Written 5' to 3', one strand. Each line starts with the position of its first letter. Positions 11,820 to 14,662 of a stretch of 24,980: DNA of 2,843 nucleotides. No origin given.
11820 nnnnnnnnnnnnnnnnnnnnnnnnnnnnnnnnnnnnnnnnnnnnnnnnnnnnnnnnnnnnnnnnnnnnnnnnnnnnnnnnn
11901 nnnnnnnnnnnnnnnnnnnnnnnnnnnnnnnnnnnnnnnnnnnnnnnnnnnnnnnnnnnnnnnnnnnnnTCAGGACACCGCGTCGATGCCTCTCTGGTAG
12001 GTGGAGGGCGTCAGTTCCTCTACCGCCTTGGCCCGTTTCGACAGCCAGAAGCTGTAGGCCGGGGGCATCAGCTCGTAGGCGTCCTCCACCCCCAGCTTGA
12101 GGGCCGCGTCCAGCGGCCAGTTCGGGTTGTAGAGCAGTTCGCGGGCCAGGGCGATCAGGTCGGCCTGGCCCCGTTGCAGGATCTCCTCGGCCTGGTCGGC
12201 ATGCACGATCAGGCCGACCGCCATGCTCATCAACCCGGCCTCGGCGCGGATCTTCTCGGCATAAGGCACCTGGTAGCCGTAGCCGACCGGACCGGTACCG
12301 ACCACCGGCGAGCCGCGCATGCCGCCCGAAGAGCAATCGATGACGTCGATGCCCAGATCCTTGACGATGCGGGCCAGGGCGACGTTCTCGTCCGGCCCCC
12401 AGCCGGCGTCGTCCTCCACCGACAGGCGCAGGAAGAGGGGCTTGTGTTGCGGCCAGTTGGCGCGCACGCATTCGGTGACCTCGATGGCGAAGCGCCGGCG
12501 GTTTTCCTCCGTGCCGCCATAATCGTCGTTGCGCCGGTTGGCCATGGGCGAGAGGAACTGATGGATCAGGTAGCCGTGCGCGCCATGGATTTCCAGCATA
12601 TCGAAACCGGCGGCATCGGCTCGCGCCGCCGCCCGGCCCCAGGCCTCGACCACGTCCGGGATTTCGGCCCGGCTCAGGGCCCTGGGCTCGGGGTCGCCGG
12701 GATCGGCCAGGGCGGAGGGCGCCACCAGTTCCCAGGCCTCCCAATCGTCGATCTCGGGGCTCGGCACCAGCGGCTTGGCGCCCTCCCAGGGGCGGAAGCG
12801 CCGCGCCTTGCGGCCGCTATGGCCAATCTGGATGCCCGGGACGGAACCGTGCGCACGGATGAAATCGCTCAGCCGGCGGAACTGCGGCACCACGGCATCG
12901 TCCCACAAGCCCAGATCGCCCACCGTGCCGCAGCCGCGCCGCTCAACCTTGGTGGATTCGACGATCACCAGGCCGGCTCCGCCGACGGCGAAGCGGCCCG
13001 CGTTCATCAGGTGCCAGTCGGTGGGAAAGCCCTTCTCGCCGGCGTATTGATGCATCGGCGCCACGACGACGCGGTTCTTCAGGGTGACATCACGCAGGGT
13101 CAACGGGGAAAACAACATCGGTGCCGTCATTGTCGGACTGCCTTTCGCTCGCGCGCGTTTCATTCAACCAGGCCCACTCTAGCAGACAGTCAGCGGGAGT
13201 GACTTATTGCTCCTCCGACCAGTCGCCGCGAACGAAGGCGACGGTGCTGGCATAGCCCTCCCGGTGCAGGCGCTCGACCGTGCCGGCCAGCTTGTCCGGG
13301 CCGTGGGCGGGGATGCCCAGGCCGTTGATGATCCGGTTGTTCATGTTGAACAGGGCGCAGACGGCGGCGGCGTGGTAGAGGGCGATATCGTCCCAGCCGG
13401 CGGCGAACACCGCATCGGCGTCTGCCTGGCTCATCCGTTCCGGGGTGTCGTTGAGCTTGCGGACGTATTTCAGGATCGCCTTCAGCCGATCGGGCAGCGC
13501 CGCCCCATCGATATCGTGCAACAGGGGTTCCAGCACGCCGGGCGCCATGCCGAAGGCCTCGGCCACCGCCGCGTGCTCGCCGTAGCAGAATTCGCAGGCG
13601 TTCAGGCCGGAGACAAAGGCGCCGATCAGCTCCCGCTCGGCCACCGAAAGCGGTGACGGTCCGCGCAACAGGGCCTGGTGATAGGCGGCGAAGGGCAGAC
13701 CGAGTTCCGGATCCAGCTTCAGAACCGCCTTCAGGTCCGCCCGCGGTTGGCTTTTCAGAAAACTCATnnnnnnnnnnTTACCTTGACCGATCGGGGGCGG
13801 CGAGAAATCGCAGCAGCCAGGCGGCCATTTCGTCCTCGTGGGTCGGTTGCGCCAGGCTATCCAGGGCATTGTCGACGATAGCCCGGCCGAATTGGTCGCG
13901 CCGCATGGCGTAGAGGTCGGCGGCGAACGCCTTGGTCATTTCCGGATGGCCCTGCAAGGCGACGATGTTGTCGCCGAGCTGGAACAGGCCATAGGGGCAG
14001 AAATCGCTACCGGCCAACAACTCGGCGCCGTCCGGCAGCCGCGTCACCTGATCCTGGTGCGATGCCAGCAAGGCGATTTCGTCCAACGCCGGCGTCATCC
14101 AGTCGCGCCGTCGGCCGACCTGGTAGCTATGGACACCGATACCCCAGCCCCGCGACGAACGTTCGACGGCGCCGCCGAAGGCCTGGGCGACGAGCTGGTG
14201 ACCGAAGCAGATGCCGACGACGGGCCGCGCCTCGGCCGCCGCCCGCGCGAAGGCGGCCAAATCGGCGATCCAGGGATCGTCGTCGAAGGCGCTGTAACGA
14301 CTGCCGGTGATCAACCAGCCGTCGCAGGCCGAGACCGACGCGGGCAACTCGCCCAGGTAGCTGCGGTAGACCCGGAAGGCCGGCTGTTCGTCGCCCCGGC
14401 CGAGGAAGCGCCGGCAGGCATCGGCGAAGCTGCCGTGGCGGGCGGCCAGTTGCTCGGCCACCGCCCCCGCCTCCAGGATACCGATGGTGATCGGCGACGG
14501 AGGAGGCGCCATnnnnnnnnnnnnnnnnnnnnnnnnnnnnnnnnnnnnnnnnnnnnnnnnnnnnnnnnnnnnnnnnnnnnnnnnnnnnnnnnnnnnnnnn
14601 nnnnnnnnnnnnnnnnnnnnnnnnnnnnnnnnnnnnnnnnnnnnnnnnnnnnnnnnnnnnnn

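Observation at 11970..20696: Nine co-directional, tightly spaced genes with no known pathway assignment: hydrolases, a redox pair and three membrane proteins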

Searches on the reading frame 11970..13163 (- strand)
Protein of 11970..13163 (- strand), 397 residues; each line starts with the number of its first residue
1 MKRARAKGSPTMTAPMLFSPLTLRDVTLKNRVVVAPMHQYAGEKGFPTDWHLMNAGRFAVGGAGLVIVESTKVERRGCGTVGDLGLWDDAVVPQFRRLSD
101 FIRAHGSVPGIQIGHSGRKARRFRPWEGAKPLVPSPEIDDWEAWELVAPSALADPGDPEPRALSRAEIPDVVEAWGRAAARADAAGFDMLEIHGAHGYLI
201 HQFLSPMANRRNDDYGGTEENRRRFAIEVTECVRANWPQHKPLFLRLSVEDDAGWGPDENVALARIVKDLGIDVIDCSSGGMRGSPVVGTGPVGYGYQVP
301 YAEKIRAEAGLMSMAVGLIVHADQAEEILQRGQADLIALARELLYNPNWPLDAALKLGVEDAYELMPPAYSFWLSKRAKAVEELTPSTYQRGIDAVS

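Call 6: search_protein_families(library=pfam, proteins=[window:11970-13163:-], max_evalue=0.01)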
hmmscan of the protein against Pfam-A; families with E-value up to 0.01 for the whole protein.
window:11970-13163:- (397 aa): 1 family
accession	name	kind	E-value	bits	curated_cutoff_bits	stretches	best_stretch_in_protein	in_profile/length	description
PF00724.26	Oxidored_FMN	-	2.5e-64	218.1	27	1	17-353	2-335/342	NADH:flavin oxidoreductase / NADH oxidase family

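Call 7: search_protein_families(library=ncbifam, proteins=[window:11970-13163:-], max_evalue=0.01)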
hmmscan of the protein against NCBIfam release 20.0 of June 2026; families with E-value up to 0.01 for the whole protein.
window:11970-13163:- (397 aa): 8 families
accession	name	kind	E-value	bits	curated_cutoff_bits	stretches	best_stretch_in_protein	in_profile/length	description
NF006101.0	PRK08255.1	equivalog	1.3e-101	341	1078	1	9-370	390-745/768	bifunctional salicylyl-CoA 5-hydroxylase/oxidoreductase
NF010047.0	PRK13523.1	equivalog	9e-95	317.5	431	2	145-360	115-327/339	NADPH dehydrogenase NamA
NF041087.1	bile_acid_BaiCD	equivalog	3.6e-62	210.4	825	1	17-350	4-325/642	bile acid Fe-S flavoenzyme BaiCD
TIGR03997.1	mycofact_OYE_2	equivalog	4.8e-53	180.5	793.15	1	17-353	2-327/645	mycofactocin system FadH/OYE family oxidoreductase 2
NF007899.0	PRK10605.1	subfamily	1.3e-42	146.4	403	1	12-348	1-332/365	N-ethylmaleimide reductase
NF045592.1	bili_reduct_N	equivalog_domain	5e-40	137.7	425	1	17-351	2-328/363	bilirubin reductase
NF045599.1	bili_reduct_long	exception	8.6e-38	130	750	1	17-351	1-329/641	bilirubin reductase, long form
TIGR03996.1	mycofact_OYE_1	hypoth_equivalog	1e-18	67.2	627.9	1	21-348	6-317/633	mycofactocin system FadH/OYE family oxidoreductase 1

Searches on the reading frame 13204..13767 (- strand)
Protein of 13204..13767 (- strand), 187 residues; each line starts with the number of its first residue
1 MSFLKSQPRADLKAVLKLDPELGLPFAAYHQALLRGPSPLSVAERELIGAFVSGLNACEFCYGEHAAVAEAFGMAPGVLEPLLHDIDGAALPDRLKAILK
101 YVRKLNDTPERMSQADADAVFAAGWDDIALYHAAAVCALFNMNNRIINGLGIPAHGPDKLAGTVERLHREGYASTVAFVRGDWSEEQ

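Call 6: search_protein_families(library=pfam, proteins=[window:13204-13767:-], max_evalue=0.01)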
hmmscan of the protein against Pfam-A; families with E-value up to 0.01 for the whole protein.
window:13204-13767:- (187 aa): 1 family
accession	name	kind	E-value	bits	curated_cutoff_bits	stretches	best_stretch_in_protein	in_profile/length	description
PF02627.25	CMD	-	3.3e-06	27.4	23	1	20-76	1-56/84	Carboxymuconolactone decarboxylase family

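Call 7: search_protein_families(library=ncbifam, proteins=[window:13204-13767:-], max_evalue=0.01)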
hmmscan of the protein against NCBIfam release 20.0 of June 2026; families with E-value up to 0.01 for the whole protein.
window:13204-13767:- (187 aa): 6 families
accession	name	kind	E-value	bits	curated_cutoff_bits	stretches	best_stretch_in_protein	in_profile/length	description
TIGR01926.1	peroxid_rel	subfamily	2e-26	92.9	81.8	1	15-154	35-175/178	peroxidase-related enzyme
TIGR04030.1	perox_Avi_7169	hypoth_equivalog_domain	3.6e-13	50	233.15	1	40-153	71-185/185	alkylhydroperoxidase domain protein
NF041238.1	AhpD_rel_CFYUT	equivalog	2.9e-08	33.3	175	1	39-156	217-337/357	alkylhydroperoxidase-related (seleno)protein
TIGR00778.1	ahpD_dom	domain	3.8e-06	26.3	27.8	1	39-74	2-37/51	alkylhydroperoxidase AhpD family core domain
TIGR04029.1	CMD_Avi_7170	hypoth_equivalog_domain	4.7e-05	24.2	100.75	1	75-150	96-171/174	CMD domain protein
NF053654.1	GroundWater_YciW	equivalog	0.00049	19.9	310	1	46-155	66-174/179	YciW-related (seleno)protein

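Call 58: find_related_loci(query=window:13204-13767:-, collection=metagenome_contigs, flank=6000)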
Query window:13204-13767:- (187 aa) in metagenome_contigs; peptide patterns used: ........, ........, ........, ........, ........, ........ (x = any residue, [..] = any of these).
600 stretches matched a pattern (row limit reached: there are more); 31 encode a relative of the query (tblastn E <= 1e-3); 31 distinct loci.
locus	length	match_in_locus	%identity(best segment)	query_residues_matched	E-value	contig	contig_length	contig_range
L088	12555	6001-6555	68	1-185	3e-86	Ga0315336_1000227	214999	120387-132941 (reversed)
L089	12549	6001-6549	63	1-183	2e-80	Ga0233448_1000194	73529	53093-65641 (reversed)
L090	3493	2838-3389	61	1-184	2e-74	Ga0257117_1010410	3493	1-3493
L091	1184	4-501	54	6-172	7e-56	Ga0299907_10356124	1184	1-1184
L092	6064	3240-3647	51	17-152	2e-46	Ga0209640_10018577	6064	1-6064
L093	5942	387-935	45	1-182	7e-39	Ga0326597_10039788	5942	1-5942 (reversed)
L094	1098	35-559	47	1-174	1e-39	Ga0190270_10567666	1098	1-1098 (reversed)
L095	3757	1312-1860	42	1-182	1e-37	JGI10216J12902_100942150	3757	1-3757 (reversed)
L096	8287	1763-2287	40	1-174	2e-37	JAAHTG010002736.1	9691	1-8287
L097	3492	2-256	71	99-183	2e-37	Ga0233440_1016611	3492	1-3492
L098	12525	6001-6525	40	1-174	2e-37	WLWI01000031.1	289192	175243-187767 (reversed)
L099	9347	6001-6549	42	1-182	8e-37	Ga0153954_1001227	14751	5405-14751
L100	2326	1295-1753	50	1-152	9e-37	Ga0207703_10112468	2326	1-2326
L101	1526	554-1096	41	1-180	9e-37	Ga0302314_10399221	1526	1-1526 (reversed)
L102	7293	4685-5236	42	1-182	6e-36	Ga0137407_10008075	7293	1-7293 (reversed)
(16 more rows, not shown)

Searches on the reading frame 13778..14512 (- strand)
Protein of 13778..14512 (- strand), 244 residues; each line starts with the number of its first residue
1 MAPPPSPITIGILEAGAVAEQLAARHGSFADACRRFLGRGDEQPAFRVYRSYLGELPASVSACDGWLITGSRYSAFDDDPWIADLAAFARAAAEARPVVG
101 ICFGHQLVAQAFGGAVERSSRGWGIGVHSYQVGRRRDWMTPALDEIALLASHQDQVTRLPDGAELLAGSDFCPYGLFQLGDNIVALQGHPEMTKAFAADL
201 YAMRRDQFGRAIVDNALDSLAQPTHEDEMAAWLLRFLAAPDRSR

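Call 6: search_protein_families(library=pfam, proteins=[window:13778-14512:-], max_evalue=0.01)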
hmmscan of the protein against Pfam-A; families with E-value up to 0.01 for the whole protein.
window:13778-14512:- (244 aa): 2 families
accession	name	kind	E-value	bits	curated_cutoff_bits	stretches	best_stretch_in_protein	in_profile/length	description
PF00117.34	GATase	-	1.1e-14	54.9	22.8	1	84-193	60-174/190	Glutamine amidotransferase class-I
PF07722.19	Peptidase_C26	-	0.0002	21.6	20.5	1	83-117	93-127/219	Peptidase C26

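Call 7: search_protein_families(library=ncbifam, proteins=[window:13778-14512:-], max_evalue=0.01)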
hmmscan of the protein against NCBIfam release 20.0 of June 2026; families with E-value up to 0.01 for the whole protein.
window:13778-14512:- (244 aa): 18 families
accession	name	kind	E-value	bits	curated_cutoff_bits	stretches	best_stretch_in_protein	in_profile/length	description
NF004212.0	PRK05665.1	equivalog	2.4e-65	220.6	309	1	8-240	3-236/241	amidotransferase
NF006562.0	PRK09065.1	equivalog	3.8e-33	115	205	1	10-237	6-234/242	glutamine amidotransferase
NF005458.0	PRK07053.1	equivalog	2.5e-19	69.6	250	1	66-195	51-183/234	glutamine amidotransferase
NF005072.0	PRK06490.1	equivalog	1.1e-18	67.1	339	1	48-238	43-234/251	glutamine amidotransferase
TIGR00888.1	guaA_Nterm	equivalog_domain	2.4e-17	62.9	172.15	1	96-195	71-170/188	glutamine-hydrolyzing GMP synthase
NF001975.0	PRK00758.1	equivalog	5.8e-16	58.6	198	1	95-194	68-167/185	GMP synthase subunit A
NF000848.1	PRK00074.1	equivalog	8.1e-14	51.1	400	1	64-195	43-173/512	glutamine-hydrolyzing GMP synthase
NF005743.0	PRK07567.1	equivalog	5.6e-13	48.7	264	1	85-194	82-194/245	glutamine amidotransferase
NF006098.0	PRK08250.1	equivalog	2e-12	47.1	301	1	86-237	75-229/239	glutamine amidotransferase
TIGR01368.1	CPSaseIIsmall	equivalog_domain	2.4e-05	23.5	307.35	1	88-116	238-267/361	glutamine-hydrolyzing carbamoyl-phosphate synthase small subunit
NF005946.0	PRK08007.1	equivalog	2.8e-05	23.7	332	1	89-121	66-98/187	aminodeoxychorismate synthase component 2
NF005849.0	PRK07765.1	equivalog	3.2e-05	23.3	308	1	90-120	71-101/219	aminodeoxychorismate/anthranilate synthase component II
NF005799.0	PRK07649.1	equivalog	4.4e-05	23.1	327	1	92-121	69-98/195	aminodeoxychorismate/anthranilate synthase component II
NF006462.0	PRK08857.1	equivalog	5.9e-05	22.7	345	1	91-120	68-97/193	aminodeoxychorismate/anthranilate synthase component II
TIGR00566.1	trpG_papA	subfamily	0.00015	21.6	121.05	1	87-119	67-98/192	glutamine amidotransferase of anthranilate synthase or aminodeoxychorismate synthase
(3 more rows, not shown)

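Call 40: search_solved_structures(query=window:13778-14512:-, max_evalue=0.00001)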
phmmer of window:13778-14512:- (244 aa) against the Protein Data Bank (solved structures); distinct sequences matched with E-value up to 0.00001: 18.
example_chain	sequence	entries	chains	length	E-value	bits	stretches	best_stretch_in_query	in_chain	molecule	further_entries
9k7i_A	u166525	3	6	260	2.2e-22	83.2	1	40-198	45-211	Gamma-glutamyl peptidase 1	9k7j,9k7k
9k7l_A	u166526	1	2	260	2.1e-21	80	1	40-198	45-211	Gamma-glutamyl peptidase 1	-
3m3p_A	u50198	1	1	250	1.1e-15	61.2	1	44-199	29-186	Glutamine amido transferase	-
8gr3_A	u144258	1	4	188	6.3e-13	52.2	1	95-193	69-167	GMP synthase [glutamine-hydrolyzing] subunit A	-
2lxn_A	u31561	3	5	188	8.5e-13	51.8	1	95-193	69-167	GMP synthase [glutamine-hydrolyzing] subunit A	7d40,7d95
7d97_A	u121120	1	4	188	1.6e-12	50.9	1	95-193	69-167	GMP synthase [glutamine-hydrolyzing] subunit A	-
7d96_A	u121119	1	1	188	7.5e-12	48.7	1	95-193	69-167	GMP synthase [glutamine-hydrolyzing] subunit A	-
7yc6_A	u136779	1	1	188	7.6e-12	48.7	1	95-193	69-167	GMP synthase [glutamine-hydrolyzing] subunit A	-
8gr1_A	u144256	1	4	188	1e-11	48.3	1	95-193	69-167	GMP synthase [glutamine-hydrolyzing] subunit A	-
5tw7_A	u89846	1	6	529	2.9e-09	40.2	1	65-194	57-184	GMP synthase [glutamine-hydrolyzing]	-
3l7n_A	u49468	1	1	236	3.5e-09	39.9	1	45-207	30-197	Putative uncharacterized protein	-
1wl8_A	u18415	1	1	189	1.2e-08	38.2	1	97-193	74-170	GMP synthase [glutamine-hydrolyzing] subunit A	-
2d7j_A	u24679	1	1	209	1.9e-08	37.5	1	97-193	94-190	GMP synthase [glutamine-hydrolyzing] subunit A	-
2vpi_A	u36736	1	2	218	2.1e-08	37.4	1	67-192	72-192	GMP SYNTHASE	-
2ywb_A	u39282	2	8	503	4e-08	36.5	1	67-193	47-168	GMP synthase [glutamine-hydrolyzing]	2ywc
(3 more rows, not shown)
